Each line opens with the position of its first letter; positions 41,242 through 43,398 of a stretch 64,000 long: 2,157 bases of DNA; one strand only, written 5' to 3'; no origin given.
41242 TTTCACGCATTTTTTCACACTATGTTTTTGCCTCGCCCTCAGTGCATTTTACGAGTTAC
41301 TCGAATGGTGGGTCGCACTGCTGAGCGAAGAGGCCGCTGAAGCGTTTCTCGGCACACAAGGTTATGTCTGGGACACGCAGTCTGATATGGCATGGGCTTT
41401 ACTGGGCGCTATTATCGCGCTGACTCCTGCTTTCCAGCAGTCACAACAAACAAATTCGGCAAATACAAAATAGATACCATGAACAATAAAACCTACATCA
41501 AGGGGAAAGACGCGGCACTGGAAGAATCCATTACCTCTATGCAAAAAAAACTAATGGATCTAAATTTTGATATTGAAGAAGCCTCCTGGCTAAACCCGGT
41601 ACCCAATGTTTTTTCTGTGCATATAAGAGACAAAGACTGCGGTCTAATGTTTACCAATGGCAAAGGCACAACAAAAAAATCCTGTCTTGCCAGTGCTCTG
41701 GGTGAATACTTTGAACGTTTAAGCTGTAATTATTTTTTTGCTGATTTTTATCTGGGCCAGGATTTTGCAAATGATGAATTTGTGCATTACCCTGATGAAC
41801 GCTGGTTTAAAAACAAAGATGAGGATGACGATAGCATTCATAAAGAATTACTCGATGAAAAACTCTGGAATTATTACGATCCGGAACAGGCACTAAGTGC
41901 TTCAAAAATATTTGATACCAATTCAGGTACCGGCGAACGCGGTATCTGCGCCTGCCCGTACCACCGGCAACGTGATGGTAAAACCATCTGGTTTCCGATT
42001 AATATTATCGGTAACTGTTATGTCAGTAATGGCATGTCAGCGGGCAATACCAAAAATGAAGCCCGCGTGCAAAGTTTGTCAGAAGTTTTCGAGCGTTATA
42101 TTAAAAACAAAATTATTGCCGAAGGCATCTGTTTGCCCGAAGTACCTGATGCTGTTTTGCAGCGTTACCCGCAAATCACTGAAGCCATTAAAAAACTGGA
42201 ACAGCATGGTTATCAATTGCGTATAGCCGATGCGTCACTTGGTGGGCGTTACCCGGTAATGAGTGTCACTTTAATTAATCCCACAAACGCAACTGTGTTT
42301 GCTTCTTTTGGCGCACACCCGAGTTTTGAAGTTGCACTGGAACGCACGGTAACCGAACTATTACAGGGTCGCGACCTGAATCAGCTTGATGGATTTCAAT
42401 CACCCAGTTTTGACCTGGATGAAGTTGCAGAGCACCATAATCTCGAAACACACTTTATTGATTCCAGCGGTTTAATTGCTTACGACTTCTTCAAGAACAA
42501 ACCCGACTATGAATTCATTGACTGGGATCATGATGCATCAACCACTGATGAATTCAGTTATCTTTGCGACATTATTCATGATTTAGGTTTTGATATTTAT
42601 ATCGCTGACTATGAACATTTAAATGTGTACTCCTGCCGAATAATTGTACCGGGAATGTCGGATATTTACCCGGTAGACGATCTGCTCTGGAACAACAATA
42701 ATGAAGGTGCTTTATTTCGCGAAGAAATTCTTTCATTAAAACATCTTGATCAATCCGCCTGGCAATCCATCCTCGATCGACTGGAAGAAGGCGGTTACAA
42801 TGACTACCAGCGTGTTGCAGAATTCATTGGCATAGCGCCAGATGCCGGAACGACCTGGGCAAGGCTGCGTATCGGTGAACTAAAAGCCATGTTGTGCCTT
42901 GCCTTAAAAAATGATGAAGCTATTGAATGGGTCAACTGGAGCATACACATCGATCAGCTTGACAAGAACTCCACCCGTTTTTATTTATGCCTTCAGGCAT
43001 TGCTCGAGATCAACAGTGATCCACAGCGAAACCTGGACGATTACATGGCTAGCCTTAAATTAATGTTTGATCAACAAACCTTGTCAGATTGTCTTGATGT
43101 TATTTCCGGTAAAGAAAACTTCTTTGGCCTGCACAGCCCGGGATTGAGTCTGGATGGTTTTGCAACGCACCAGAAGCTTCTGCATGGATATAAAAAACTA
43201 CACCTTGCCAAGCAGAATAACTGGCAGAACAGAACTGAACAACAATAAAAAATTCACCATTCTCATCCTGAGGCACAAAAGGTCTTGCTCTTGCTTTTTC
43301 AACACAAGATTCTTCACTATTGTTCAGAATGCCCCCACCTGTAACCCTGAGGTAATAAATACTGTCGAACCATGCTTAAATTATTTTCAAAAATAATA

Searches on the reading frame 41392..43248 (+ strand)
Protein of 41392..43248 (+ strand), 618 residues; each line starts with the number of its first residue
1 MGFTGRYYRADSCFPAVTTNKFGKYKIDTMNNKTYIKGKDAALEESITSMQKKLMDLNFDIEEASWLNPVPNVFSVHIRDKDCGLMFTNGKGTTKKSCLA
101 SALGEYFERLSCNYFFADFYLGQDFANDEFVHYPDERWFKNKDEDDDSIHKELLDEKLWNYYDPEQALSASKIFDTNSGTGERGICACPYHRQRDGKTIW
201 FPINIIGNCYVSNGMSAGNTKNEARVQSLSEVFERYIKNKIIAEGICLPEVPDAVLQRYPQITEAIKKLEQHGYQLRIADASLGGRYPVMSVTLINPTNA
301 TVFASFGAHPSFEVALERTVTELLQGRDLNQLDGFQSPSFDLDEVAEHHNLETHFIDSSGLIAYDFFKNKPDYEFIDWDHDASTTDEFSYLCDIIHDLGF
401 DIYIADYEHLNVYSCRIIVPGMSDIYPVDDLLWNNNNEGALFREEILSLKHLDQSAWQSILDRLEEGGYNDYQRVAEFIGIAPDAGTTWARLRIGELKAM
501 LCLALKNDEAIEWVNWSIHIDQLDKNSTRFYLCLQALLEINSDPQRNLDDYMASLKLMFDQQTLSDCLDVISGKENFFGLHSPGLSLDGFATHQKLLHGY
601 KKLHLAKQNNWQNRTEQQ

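Call 71: search_protein_families(library=pfam, proteins=[window:41392-43248:+], max_evalue=0.00001)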
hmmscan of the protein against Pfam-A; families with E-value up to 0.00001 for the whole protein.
window:41392-43248:+ (618 aa): 2 families
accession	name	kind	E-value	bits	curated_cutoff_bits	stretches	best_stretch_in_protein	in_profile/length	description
PF02624.21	YcaO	-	8e-70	236.2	25.7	1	89-423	1-325/325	YcaO cyclodehydratase, ATP-ad Mg2+-binding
PF18381.7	YcaO_C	-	1.4e-55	188.3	26.1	1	439-608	1-171/172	YcaO cyclodehydratase C-terminal domain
